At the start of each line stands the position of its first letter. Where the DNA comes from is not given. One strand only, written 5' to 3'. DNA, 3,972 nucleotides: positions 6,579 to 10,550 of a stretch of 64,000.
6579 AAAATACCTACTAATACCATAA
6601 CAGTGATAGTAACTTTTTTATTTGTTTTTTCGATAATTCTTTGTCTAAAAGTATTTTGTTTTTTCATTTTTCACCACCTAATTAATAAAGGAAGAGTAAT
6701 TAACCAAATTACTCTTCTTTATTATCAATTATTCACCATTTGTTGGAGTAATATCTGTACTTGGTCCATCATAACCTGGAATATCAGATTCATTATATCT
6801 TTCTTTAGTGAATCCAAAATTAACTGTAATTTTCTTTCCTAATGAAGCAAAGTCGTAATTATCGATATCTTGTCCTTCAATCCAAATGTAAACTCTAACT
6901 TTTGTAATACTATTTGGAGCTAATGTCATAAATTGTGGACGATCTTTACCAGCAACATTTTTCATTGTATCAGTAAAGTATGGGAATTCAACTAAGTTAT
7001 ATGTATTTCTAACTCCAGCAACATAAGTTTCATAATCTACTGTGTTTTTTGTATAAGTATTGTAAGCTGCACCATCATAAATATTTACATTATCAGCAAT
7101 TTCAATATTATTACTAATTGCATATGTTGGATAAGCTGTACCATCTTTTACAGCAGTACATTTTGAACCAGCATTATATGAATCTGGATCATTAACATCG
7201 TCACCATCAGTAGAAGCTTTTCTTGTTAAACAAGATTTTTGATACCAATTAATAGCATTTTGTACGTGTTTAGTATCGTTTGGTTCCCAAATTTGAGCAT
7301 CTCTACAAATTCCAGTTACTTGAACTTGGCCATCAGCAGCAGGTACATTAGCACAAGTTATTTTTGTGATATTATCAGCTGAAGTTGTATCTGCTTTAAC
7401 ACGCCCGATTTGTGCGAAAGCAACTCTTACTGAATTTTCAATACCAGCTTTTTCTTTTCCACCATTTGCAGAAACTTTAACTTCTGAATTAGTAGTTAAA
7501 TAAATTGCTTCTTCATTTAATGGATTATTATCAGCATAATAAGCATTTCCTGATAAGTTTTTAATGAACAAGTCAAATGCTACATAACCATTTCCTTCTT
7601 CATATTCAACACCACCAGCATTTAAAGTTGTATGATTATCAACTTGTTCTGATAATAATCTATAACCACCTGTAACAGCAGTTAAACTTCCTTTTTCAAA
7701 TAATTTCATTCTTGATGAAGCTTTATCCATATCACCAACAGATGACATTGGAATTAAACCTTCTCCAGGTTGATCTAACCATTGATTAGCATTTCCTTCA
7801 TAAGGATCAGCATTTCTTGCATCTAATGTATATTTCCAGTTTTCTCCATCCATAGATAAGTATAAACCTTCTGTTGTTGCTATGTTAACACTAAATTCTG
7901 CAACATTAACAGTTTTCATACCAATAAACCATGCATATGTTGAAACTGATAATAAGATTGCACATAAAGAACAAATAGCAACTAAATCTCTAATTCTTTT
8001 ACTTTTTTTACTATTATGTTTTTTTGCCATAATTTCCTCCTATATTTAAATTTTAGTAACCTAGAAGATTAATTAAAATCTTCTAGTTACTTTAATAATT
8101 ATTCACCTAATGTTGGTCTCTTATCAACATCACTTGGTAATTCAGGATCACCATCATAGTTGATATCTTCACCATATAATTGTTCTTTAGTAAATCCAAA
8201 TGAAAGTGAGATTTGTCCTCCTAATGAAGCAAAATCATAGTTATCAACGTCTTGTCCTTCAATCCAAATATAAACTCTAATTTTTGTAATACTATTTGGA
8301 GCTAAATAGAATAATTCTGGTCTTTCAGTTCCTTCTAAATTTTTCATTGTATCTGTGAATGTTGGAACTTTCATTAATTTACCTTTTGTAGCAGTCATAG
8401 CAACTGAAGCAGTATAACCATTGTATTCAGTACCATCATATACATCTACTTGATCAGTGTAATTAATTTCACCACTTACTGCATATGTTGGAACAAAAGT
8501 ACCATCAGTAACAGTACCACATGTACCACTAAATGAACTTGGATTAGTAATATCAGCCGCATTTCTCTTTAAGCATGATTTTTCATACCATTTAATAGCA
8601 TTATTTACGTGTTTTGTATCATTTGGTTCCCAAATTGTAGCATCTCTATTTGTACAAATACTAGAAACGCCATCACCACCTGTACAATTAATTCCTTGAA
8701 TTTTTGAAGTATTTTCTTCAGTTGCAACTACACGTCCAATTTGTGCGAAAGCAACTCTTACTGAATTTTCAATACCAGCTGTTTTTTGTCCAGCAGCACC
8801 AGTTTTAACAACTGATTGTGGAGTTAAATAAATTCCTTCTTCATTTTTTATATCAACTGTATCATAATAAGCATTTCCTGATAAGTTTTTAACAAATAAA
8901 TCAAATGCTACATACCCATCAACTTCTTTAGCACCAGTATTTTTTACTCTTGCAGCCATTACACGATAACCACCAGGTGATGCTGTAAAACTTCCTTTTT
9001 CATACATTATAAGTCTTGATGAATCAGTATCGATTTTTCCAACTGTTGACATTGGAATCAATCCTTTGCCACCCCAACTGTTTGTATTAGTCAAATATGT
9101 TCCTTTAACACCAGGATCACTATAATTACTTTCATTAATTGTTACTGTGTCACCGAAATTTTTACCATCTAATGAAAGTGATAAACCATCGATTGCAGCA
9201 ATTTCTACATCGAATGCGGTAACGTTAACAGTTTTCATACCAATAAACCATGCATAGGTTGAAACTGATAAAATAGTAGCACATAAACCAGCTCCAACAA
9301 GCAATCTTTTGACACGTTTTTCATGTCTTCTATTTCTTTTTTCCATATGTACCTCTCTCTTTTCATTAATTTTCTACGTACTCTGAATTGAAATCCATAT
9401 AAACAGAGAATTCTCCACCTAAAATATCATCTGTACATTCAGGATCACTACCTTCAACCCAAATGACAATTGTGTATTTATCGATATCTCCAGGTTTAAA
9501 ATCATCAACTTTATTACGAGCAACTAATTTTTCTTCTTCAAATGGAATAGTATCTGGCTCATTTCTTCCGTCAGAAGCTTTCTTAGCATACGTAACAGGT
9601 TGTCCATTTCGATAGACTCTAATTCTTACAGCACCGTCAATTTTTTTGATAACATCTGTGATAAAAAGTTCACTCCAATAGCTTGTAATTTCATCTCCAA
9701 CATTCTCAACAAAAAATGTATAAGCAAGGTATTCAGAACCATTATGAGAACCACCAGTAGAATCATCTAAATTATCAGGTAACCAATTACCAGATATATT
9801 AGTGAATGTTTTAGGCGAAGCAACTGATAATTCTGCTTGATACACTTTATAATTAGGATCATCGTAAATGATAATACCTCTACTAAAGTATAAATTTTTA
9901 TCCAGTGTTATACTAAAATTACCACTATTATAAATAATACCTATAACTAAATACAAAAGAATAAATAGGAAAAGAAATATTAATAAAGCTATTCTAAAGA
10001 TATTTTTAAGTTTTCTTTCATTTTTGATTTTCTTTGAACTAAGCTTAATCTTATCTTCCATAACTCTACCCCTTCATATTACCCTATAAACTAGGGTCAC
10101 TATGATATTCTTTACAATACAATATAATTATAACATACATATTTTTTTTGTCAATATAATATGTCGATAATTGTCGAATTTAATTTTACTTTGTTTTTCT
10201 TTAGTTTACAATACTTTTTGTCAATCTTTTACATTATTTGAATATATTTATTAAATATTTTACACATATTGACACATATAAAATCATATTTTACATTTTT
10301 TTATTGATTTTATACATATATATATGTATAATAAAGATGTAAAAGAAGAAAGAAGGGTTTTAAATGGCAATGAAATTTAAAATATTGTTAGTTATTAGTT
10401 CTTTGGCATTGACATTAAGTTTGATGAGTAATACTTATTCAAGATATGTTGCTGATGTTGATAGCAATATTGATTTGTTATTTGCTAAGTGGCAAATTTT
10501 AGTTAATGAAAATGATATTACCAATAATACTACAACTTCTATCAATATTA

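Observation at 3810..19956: Perfect Spo0A 0A boxes (TGTCGAA) at all four promoter regions of the locus, combined with consensus-like sigma-A elements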

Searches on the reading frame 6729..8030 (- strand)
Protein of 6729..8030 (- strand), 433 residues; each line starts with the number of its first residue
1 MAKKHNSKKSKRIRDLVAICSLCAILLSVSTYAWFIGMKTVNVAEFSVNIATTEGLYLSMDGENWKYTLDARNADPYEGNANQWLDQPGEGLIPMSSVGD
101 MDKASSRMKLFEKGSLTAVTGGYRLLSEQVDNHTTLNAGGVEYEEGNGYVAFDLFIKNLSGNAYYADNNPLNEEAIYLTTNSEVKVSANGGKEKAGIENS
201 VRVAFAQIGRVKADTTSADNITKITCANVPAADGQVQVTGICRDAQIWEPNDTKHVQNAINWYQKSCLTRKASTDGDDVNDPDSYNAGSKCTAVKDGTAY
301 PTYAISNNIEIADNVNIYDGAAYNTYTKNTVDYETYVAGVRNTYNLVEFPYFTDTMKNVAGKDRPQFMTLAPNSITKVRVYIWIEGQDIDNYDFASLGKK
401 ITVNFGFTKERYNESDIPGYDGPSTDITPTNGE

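Call 7: search_protein_families(library=pfam, proteins=[window:6729-8030:-])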
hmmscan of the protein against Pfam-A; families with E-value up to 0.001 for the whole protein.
window:6729-8030:- (433 aa): 0 families

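Call 10: search_protein_families(library=ncbifam, proteins=[window:6729-8030:-], max_evalue=0.01)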
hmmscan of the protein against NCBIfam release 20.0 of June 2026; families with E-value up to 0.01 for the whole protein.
window:6729-8030:- (433 aa): 0 families

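Call 50: find_homologous_proteins(query=window:6729-8030:-)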
Query window:6729-8030:- (433 aa): 3077 proteins with E <= 0.001 among 5716 candidates; the best 120 are listed.
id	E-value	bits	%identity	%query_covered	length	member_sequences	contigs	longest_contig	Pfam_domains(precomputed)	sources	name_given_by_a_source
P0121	3.4e-278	941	95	100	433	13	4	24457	-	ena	-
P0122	4.5e-278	940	95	100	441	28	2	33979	-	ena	-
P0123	6.3e-272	920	94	100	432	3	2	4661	-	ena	-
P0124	1.1e-266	903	92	100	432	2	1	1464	-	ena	-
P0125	1.0e-260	883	89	100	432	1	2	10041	-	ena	-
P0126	9.5e-230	781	81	100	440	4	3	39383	-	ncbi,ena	-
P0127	3.1e-223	760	79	100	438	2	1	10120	-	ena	-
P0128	8.6e-196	669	72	98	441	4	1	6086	-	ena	-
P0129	1.6e-193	662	71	98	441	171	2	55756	-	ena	-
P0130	5.0e-192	657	71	97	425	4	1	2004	-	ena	-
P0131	6.1e-192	656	71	98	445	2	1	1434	-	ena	-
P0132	1.4e-191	655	71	99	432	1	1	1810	-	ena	-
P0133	6.5e-189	646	71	100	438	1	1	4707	-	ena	-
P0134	2.2e-187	641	70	100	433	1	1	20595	-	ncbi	-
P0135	3.8e-186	637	68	99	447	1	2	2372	-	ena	-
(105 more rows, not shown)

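Call 54: predict_structure(alignment_id=A2)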
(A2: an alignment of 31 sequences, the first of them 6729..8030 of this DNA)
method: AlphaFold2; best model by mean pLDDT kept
length: 433 residues; sequences in the alignment: 31
mean_pLDDT: 82.5   pTM: 0.83
mean pLDDT of the five models: 82.5, 77.6, 76.2, 72.5, 69.5
residues with pLDDT >= 90: 184; 70-90: 171; 50-70: 56; < 50: 22
segments of 3 or more residues with pLDDT < 50: 1-3, 28-38, 390-392, 429-433
pLDDT, mean of each block of 10 residues (from residue 1): 51 72 58 42 75 85 92 88 80 89 92 78 89 83 86 94 89 91 78 69 95 94 94 92 93 83 89 89 91 88 91 90 90 92 89 90 91 96 74 58 87 68 56 36
secondary structure, 60 per line:
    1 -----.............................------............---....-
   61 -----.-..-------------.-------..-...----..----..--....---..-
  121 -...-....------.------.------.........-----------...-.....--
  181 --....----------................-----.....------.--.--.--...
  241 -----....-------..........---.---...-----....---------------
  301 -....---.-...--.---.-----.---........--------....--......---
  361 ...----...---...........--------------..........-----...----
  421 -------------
elements in order: H6-34 E41-52 E56-59 E94-96 E111-114 E122-124 E126-129 E150-158 E174-178 E183-186 H197-200 E201-212 H218-222 E238-240 E246-249 H257-266 E302-305 E330-332 H333-337 E346-349 H354-357 E368-370 E374-384 E399-408

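Call 56: fold_search(model_id=the predicted structure, library=pdb)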
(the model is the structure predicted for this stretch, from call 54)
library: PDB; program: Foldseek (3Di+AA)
matches with E <= 10: 104; with E <= 0.001: 0
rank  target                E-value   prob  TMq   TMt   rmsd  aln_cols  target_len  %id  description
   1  8s1z_C                4.1e-01  0.01  0.08  0.06  25.9       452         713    9  Crystal structure of glycosylated human primary amine oxidase AOC3 (released 2025-01-22)
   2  5ph7                  5.9e-01  0.01  0.06  0.07  18.8       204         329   10  PanDDA analysis group deposition -- Crystal Structure of JMJD2D in complex with N09504a (released 2017-03-15)
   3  2vq0_C                7.1e-01  0.01  0.08  0.13  21.3       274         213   10  Capsid structure of Sesbania mosaic virus coat protein deletion mutant rCP(delta 48 to 59) (released 2008-05-13)
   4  8s1z_A                7.9e-01  0.01  0.07  0.05  24.7       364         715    8  Crystal structure of glycosylated human primary amine oxidase AOC3 (released 2025-01-22)
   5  8a43_C                1.1e+00  0.01  0.08  0.10  25.1       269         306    9  Human RNA polymerase I (released 2022-08-31)
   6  3ala_A                1.2e+00  0.01  0.08  0.06  24.7       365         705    9  Crystal structure of vascular adhesion protein-1 in space group C2 (released 2010-12-15)
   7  8s1z_B                1.2e+00  0.01  0.07  0.05  25.1       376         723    9  Crystal structure of glycosylated human primary amine oxidase AOC3 (released 2025-01-22)
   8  3bcw_B                1.3e+00  0.02  0.05  0.18  16.9       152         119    9  Crystal structure of a duf861 family protein with a rmlc-like cupin fold (bb1179) from bordetella bronchiseptica rb50  (released 2007-11-27)
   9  9uu3_A                1.4e+00  0.01  0.06  0.06  23.0        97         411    5  Cryo-EM structure of the maize CER6-GL2 complex bound with CoA (released 2025-10-29)
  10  4b96                  1.9e+00  0.01  0.06  0.12  17.2       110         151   18  Family 3b carbohydrate-binding module from the biomass sensoring system of Clostridium clariflavum (released 2013-09-18)
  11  1x33_C                2.1e+00  0.01  0.09  0.13  21.5       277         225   10  T=3 recombinant capsid of SeMV CP (released 2005-10-18)
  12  1zz8_A                2.3e+00  0.01  0.06  0.10  16.5       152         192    8  Crystal Structure of FeII HppE in Complex with Substrate Form 2 (released 2005-07-26)
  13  9pf9_G                2.3e+00  0.00  0.07  0.07  22.6       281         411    7  X-ray crystal structure of ATX-350-2 Fab bound to Epstein-Barr virus glycoprotein 350 (released 2025-12-24)
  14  4igb_B                2.3e+00  0.00  0.07  0.07  22.8       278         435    7  Crystal structure of the N-terminal domain of the Streptococcus gordonii adhesin Sgo0707 (released 2013-06-05)
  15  4igb_D                2.5e+00  0.01  0.09  0.10  22.6       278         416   10  Crystal structure of the N-terminal domain of the Streptococcus gordonii adhesin Sgo0707 (released 2013-06-05)
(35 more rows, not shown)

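Call 59: search_solved_structures(query=A2, max_evalue=10)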
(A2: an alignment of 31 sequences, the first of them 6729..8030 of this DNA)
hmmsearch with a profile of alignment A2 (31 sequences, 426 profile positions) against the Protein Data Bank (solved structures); distinct sequences matched with E-value up to 10: 15.
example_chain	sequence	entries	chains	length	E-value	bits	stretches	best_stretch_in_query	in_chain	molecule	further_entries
4e1p_A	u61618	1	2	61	0.43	12.7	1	41-87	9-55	Protein lsr2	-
4e1r_A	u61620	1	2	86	0.76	11.9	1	41-87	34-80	Protein lsr2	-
6tie_AAA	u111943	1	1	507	1.4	11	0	292-314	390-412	Ferulic acid decarboxylase 1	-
6tib_AAA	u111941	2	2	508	1.4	11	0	292-314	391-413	Ferulic acid decarboxylase 1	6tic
6ev5_A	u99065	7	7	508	1.6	10.9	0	292-314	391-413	Ferulic acid decarboxylase 1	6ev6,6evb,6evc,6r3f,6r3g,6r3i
6ev7_A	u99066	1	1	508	1.6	10.9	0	292-314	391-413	Ferulic acid decarboxylase 1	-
8oed_A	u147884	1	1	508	1.6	10.9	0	292-314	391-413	Ferulic acid decarboxylase 1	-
4za4_A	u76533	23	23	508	1.6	10.9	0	292-314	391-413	Fdc1 | Putative uncharacterized protein An03g06590 | A niger Fdc1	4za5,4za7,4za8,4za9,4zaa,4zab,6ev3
6evd_A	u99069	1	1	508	1.6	10.9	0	292-314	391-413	Ferulic acid decarboxylase 1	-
6r2z_A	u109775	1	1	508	1.6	10.9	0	292-314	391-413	Ferulic acid decarboxylase 1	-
8oeh_A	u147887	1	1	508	1.6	10.9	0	292-314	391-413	Ferulic acid decarboxylase 1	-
6r30_A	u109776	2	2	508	1.6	10.8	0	292-314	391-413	Ferulic acid decarboxylase 1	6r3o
6ev9_A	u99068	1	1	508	1.7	10.8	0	292-314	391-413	Ferulic acid decarboxylase 1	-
6ev8_A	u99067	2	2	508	1.8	10.7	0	292-314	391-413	Ferulic acid decarboxylase 1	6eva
8oeo_A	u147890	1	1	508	2.3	10.3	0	292-314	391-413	Ferulic acid decarboxylase 1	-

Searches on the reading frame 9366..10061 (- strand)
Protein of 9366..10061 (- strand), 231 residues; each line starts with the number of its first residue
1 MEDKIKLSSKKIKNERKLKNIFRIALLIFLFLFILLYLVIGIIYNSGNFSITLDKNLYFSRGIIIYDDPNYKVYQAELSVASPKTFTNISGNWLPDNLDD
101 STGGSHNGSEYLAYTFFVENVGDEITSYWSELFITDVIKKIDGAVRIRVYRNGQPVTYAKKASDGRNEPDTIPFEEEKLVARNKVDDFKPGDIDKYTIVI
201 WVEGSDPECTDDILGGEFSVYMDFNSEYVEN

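Call 7: search_protein_families(library=pfam, proteins=[window:9366-10061:-])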
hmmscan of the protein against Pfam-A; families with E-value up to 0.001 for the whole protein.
window:9366-10061:- (231 aa): 0 families

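Call 10: search_protein_families(library=ncbifam, proteins=[window:9366-10061:-], max_evalue=0.01)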
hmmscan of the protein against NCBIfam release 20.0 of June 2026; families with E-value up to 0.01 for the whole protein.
window:9366-10061:- (231 aa): 0 families

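Call 14: find_homologous_proteins(query=window:9366-10061:-)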
Query window:9366-10061:- (231 aa): 749 proteins with E <= 0.001 among 1266 candidates; the best 120 are listed.
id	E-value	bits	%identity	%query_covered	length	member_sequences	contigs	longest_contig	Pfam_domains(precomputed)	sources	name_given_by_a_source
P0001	1.4e-144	497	97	100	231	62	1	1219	-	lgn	-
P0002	3.1e-128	444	86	100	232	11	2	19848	-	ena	-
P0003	8.1e-127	439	85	100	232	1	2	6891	-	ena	-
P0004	2.9e-120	418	87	84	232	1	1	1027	-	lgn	-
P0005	1.9e-102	360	67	100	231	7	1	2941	-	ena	-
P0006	3.0e-102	359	68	100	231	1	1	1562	-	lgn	-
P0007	5.7e-102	358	64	100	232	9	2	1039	-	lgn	-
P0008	1.2e-101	357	67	100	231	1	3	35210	-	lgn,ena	-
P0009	2.3e-101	356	67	100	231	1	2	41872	-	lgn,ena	-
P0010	2.6e-101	356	67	100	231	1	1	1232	-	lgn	-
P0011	3.8e-101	355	65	100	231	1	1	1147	-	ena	-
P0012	4.9e-101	355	66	100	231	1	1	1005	-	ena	-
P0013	8.0e-101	354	67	100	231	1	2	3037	-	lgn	-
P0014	1.0e-100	354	67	100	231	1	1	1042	-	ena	-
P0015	4.5e-99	349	65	84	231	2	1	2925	-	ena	-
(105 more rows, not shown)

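Call 16: find_related_loci(query=A1, collection=genome_contigs, flank=10000)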
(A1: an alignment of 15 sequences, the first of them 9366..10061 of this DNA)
Query A1 (231 aa) in genome_contigs; peptide patterns used: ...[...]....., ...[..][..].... (x = any residue, [..] = any of these).
297 stretches matched a pattern; 251 encode a relative of the query (tblastn E <= 1e-3); the best 80 are kept; 80 distinct loci.
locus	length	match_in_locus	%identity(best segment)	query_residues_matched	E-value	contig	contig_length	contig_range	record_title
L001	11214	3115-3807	99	1-231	2e-151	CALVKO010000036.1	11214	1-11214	MAG: uncultured Bacilli bacterium isolate BRZ_EG__bin97 genome assembly, contig: BRZ_EG__NODE_8231_length_11214_cov_25.7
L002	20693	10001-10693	98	1-231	3e-150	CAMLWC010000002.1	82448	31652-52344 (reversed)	MAG: uncultured Tenericutes bacterium isolate ERR4303194_bin.18_MetaWRAP_v1.1_MAG genome assembly, contig: NODE_167_leng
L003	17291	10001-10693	98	1-231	7e-150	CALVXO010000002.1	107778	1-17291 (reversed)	MAG: uncultured Bacilli bacterium isolate BRZ_PD__bin30 genome assembly, contig: BRZ_PD__NODE_202_length_107778_cov_13.0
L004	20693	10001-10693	97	1-231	1e-148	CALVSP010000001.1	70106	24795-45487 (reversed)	MAG: uncultured Bacilli bacterium isolate BRZ_AF__bin76 genome assembly, contig: BRZ_AF__NODE_697_length_70106_cov_10.91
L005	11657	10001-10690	63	1-230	1e-94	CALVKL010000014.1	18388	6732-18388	MAG: uncultured Bacilli bacterium isolate BRZ_CP__bin28 genome assembly, contig: BRZ_CP__NODE_4014_length_18388_cov_8.97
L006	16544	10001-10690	63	1-230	3e-94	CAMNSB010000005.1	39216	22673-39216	MAG: uncultured Tenericutes bacterium isolate SRR19792995_bin.60_metawrap_v1.3_MAG genome assembly, contig: ERZ12290371_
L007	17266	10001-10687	59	1-228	5e-94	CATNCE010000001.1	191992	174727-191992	MAG TPA_asm: uncultured Bacilli bacterium isolate MGG24433_1680015443 genome assembly, contig: SRR10593855_30, whole gen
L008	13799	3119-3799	63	4-230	2e-92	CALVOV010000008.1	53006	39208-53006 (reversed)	MAG: uncultured Bacilli bacterium isolate BRZ_QD__bin2 genome assembly, contig: BRZ_QD__NODE_856_length_53006_cov_5.5275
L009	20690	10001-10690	64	1-230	5e-92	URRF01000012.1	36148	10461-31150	uncultured Mollicutes bacterium isolate UMGS1266 genome assembly, contig: NODE_196_length_36148_cov_11.474386, whole gen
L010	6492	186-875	61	1-230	6e-92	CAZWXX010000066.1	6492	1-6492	MAG TPA_asm: uncultured Muribaculaceae bacterium isolate SRP287540_co1_66 genome assembly, contig: NODE_13016_length_649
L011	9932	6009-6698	60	1-230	5e-92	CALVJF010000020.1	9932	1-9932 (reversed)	MAG: uncultured Bacilli bacterium isolate BRZ_AG__bin30 genome assembly, contig: BRZ_AG__NODE_9456_length_9932_cov_3.409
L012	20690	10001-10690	64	1-230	3e-92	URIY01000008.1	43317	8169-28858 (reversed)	uncultured Tenericutes bacterium isolate UMGS1045 genome assembly, contig: NODE_603_length_43317_cov_8.659701, whole gen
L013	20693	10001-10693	62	1-231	5e-92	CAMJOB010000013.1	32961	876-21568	MAG: uncultured Firmicutes bacterium isolate SRR12081297_bin.72_metaWRAP_v1.3_MAG genome assembly, contig: ERZ12289777.1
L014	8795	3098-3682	65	37-231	1e-90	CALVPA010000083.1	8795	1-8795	MAG: uncultured Bacilli bacterium isolate E02__bin107 genome assembly, contig: E02__k127_134518, whole genome shotgun se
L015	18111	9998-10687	64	1-230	4e-89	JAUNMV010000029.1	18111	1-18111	MAG: Bacilli bacterium isolate S32M_St_metabat_15 NODE_1965_length_18111_cov_9.037273, whole genome shotgun sequence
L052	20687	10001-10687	54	1-229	6e-81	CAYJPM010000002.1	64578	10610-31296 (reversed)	MAG TPA_asm: uncultured Muribaculaceae bacterium isolate ERP123703_co5_27 genome assembly, contig: NODE_181_length_64578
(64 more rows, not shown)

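Call 71: search_protein_families(library=ncbifam, proteins=[L052:17945-18274:+, L052:18278-18922:+, L052:18968-19405:+, L052:19398-20375:+], max_evalue=0.00001)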
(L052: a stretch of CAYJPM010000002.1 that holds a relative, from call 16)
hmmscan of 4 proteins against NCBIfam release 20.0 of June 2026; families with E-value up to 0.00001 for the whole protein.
L052:17945-18274:+ (109 aa): 2 families
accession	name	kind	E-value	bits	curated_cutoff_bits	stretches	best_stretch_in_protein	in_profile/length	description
TIGR00377.1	ant_ant_sig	superfamily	3.1e-11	43.1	53.45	1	1-86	3-88/108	anti-sigma factor antagonist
TIGR02886.1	spore_II_AA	equivalog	2.8e-08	33.7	114.75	1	3-87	1-85/106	anti-sigma F factor antagonist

L052:18278-18922:+ (214 aa): 42 families (the best 25 are shown)
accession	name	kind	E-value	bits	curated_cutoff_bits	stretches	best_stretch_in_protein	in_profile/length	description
TIGR02885.1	spore_sigF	equivalog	1.2e-33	116.8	321.45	1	3-212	13-231/231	RNA polymerase sporulation sigma factor SigF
NF004052.0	PRK05572.1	subfamily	2.3e-33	115.8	311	1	3-213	34-251/252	SigF/SigG family RNA polymerase sporulation sigma factor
TIGR02980.1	SigBFG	subfamily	5e-33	114.7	234.35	1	3-212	5-226/227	SigB/SigF/SigG family RNA polymerase sigma factor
NF006071.0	PRK08215.1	equivalog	4.2e-25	88.8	372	1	3-212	39-257/258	RNA polymerase sporulation sigma factor SigG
NF005644.0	PRK07408.1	subfamily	7.1e-22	78.3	261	1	4-213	30-254/258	RNA polymerase sigma factor SigF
TIGR02850.1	spore_sigG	equivalog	2.2e-21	76.5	457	1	3-212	36-254/254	RNA polymerase sporulation sigma factor SigG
TIGR02937.1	sigma70-ECF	superfamily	5.2e-21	75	42.9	1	4-212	4-165/165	sigma-70 family RNA polymerase sigma factor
TIGR02997.1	Sig70-cyanoRpoD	subfamily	1.1e-19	70.8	384.5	1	3-209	76-298/298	RNA polymerase sigma factor, RpoD/SigA family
TIGR02479.1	FliA_WhiG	subfamily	2.2e-19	70.1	189.6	1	23-212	23-223/224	FliA/WhiG family RNA polymerase sigma factor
NF005514.0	PRK07122.1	subfamily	7.4e-18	64.6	372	1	3-212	42-263/264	RNA polymerase sigma factor SigF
TIGR02393.1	RpoD_Cterm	equivalog_domain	3.8e-17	62.7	354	1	3-210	2-226/238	RNA polymerase sigma factor RpoD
NF005413.0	PRK06986.1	subfamily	4.7e-17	62.6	201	1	23-212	40-236/241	RNA polymerase sigma factor FliA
NF004471.0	PRK05803.1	subfamily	7.4e-16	58.1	252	2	3-58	52-109/235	RNA polymerase sporulation sigma factor SigK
NF005643.0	PRK07406.1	equivalog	3.4e-15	56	500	1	3-127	162-289/397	RNA polymerase sigma factor RpoD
NF004935.0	PRK06288.1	equivalog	1.8e-14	54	343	1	22-211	59-261/270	RNA polymerase sigma factor WhiG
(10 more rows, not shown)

L052:18968-19405:+ (145 aa): 2 families
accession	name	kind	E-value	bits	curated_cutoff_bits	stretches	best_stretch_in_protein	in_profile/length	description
TIGR02838.1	spore_V_AC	equivalog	1.7e-39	134.8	164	1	4-143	1-140/141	stage V sporulation protein AC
TIGR02839.1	spore_V_AE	equivalog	7.3e-09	35.9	131.1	1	24-139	2-109/114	stage V sporulation protein AE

L052:19398-20375:+ (325 aa): 3 families
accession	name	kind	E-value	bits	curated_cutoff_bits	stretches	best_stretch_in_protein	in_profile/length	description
NF006160.0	PRK08304.1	subfamily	3e-112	374.6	402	1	7-323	14-335/337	stage V sporulation protein AD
TIGR02845.1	spore_V_AD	equivalog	1.7e-105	352.4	411.8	1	7-322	8-327/327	stage V sporulation protein AD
NF009069.0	PRK12404.1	subfamily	7.1e-99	330.9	442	1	6-323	10-333/338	stage V sporulation protein AD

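Call 83: search_protein_families(library=pfam, proteins=[window:9366-10061:-], max_evalue=1)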
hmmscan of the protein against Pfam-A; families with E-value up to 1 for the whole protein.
window:9366-10061:- (231 aa): 3 families
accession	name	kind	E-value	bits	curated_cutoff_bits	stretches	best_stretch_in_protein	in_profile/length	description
PF13800.11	Sigma_reg_N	-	0.029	15.1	26.3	1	10-73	1-63/91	Sigma factor regulator N-terminal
PF12725.13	DUF3810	-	0.16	11.8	28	1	9-53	48-92/311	Protein of unknown function (DUF3810)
PF09451.16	ATG27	-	0.17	12.2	27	1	25-46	197-218/261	Autophagy-related protein 27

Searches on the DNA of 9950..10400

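Call 30: search_rna_families(source=window, start=9950, end=10400, threshold=evalue, max_evalue=5)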
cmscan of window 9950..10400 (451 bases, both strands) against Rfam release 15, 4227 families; matches with E-value up to 5: 1.
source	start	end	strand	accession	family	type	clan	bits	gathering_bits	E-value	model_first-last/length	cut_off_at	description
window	10275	10315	-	RF00823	lsy-6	Gene; miRNA;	-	15.4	60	2.3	17-58/74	no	lsy-6 microRNA precursor family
